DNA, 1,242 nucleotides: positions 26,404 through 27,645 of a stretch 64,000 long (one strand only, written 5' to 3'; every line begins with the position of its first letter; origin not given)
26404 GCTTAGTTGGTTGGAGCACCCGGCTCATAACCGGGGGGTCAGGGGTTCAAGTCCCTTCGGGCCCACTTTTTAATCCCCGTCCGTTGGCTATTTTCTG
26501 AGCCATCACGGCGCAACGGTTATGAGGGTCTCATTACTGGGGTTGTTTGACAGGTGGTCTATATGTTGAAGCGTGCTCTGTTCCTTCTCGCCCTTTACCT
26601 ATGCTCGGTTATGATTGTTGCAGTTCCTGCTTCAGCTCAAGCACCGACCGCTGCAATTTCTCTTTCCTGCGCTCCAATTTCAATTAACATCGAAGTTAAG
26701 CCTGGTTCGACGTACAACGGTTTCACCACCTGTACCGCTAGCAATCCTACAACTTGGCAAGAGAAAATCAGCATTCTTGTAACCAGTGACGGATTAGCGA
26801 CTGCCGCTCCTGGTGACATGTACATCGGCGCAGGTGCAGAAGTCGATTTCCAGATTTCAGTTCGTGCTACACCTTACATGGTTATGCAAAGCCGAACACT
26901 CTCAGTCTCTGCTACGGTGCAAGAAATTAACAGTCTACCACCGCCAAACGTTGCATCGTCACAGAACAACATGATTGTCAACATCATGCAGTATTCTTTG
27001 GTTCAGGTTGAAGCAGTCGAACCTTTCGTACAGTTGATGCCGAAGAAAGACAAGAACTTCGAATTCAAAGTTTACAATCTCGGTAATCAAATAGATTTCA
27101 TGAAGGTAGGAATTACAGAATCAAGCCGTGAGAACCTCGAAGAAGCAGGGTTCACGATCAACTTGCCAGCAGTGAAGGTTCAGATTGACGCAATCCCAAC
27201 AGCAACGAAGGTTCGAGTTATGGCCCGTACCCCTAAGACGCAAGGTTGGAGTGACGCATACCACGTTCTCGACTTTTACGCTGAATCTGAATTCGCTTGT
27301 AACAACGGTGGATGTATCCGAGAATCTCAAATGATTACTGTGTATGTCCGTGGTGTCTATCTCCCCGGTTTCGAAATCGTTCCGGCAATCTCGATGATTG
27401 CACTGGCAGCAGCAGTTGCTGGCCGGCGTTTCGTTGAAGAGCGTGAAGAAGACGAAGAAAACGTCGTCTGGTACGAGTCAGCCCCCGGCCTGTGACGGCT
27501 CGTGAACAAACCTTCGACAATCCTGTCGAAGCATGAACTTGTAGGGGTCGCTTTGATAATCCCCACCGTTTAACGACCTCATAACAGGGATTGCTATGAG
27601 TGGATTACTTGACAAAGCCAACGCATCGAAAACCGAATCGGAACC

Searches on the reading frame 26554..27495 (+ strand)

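Call 10: search_protein_families(library=pfam, proteins=[window:26554-27495:+], max_evalue=0.001)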
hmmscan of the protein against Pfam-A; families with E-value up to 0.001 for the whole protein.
window:26554-27495:+ (313 aa): 0 families

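Call 76: search_protein_families(library=ncbifam, proteins=[window:26554-27495:+], max_evalue=0.01)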
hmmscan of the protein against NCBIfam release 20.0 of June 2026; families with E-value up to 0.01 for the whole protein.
window:26554-27495:+ (313 aa): 2 families
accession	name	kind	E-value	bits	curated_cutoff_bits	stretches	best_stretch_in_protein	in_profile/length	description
NF041740.1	choice_anch_T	equivalog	4.1e-87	291.6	70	1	9-264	1-259/259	choice-of-anchor T family protein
NF045529.2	Heimdall-CTERM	domain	0.0038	17.6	24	1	271-292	3-24/26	Heimdall-CTERM domain-containing surface protein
